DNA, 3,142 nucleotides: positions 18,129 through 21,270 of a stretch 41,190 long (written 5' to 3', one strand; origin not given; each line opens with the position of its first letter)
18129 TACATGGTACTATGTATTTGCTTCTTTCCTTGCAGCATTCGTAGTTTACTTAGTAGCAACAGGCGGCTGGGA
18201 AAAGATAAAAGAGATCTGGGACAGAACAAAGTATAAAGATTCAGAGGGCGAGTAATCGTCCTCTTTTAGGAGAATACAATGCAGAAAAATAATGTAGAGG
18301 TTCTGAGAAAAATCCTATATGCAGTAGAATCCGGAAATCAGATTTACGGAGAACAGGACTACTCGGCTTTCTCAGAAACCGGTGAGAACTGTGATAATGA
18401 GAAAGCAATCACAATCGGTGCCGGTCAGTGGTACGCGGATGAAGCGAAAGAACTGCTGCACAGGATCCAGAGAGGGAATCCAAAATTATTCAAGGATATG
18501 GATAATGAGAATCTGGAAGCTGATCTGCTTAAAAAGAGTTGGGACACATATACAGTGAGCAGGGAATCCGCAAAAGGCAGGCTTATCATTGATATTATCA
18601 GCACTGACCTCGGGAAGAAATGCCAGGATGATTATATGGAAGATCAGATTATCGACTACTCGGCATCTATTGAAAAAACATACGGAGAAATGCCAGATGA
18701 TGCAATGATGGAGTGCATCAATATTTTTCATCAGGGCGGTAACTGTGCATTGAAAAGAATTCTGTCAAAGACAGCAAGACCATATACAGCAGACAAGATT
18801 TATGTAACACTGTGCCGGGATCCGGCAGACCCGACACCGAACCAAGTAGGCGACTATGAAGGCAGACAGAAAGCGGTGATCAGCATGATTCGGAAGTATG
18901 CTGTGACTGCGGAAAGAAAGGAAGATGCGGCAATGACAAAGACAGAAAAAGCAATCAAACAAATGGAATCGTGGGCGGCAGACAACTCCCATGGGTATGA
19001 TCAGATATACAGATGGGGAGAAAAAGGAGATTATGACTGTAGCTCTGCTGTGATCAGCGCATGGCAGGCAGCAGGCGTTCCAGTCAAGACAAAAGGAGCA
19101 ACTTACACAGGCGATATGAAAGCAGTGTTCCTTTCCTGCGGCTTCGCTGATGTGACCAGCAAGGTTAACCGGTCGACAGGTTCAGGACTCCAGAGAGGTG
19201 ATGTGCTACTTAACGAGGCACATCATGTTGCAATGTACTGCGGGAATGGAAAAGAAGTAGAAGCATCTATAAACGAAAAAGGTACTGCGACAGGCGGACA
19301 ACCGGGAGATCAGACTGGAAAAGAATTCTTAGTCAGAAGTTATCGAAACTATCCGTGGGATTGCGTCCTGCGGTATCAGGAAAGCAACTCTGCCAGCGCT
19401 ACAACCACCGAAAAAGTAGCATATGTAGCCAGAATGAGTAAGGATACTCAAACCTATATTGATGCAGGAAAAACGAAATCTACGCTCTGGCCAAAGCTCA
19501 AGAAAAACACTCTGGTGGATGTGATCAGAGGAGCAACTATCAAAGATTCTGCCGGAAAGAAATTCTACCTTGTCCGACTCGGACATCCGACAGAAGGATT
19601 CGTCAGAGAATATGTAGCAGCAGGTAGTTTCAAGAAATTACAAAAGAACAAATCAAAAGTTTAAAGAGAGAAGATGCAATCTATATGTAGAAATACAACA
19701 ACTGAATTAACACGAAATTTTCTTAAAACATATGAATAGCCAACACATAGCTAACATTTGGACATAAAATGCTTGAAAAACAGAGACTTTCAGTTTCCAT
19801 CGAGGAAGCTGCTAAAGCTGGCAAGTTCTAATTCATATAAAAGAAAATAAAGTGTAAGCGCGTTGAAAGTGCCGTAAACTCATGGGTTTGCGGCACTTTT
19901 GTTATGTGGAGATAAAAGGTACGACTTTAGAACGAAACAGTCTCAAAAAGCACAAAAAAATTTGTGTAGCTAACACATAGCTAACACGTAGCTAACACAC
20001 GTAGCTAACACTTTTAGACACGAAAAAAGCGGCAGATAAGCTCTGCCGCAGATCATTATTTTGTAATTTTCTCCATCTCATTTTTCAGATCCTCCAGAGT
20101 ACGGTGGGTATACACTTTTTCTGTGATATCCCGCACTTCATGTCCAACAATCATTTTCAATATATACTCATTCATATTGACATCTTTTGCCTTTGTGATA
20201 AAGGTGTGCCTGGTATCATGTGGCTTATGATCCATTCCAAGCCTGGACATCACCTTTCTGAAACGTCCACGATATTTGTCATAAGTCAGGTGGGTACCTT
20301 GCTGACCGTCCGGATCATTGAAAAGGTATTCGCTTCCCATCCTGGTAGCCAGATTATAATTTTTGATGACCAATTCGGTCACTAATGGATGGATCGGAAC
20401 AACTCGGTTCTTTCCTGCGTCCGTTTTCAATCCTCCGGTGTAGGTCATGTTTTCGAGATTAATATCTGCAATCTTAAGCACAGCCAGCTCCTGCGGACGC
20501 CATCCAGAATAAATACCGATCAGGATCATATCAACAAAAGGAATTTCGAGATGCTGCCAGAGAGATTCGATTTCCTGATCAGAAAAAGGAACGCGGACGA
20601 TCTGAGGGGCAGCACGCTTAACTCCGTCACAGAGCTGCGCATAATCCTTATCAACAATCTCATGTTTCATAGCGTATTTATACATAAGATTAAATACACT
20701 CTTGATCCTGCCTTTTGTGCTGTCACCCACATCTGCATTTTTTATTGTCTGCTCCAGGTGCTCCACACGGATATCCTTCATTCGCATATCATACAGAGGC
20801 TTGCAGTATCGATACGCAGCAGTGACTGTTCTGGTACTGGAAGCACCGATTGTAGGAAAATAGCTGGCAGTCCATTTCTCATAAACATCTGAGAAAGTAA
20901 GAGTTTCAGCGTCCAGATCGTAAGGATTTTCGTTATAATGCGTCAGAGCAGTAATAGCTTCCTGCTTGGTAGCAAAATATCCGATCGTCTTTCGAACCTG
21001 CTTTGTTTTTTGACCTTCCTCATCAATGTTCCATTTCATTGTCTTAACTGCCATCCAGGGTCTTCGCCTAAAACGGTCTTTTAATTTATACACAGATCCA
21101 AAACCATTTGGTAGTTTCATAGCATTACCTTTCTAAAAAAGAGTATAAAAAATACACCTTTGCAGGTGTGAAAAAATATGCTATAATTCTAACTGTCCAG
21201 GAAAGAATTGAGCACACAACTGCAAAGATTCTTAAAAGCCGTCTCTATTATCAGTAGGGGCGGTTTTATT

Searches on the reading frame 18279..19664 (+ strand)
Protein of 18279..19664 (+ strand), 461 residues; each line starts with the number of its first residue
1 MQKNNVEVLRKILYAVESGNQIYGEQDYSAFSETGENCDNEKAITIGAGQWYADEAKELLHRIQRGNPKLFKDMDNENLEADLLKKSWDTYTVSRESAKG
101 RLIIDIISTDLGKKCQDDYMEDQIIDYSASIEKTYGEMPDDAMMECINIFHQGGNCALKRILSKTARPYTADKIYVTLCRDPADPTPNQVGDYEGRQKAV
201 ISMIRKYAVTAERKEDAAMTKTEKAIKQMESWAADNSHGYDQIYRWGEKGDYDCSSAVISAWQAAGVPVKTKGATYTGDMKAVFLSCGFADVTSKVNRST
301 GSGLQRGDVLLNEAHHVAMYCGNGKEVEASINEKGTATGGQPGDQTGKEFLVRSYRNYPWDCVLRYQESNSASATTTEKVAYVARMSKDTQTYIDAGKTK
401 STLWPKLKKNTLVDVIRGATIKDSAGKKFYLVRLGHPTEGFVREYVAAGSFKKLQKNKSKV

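Call 58: search_protein_families(library=phrogs, proteins=[window:18279-19664:+], max_evalue=0.00001)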
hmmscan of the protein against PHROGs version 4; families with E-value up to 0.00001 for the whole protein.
window:18279-19664:+ (461 aa): 3 families
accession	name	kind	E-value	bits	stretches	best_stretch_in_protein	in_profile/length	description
phrog_14030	-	unknown function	3.1e-69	234.4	1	172-453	1-273/273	-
phrog_32635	-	unknown function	1.1e-22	81.7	1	223-378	5-173/318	-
phrog_31947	-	unknown function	2.1e-15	58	1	248-381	42-188/306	-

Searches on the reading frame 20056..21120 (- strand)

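Call 58: search_protein_families(library=phrogs, proteins=[window:20056-21120:-], max_evalue=0.00001)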
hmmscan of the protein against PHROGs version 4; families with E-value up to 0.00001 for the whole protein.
window:20056-21120:- (354 aa): 3 families
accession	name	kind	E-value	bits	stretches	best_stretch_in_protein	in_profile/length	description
phrog_1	-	integration and excision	3.9e-52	179.3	1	29-352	123-447/611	integrase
phrog_216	-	integration and excision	3.2e-24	86.6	1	134-353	13-237/301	integrase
phrog_7685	-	integration and excision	4.5e-11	43.7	1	237-352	127-235/240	integrase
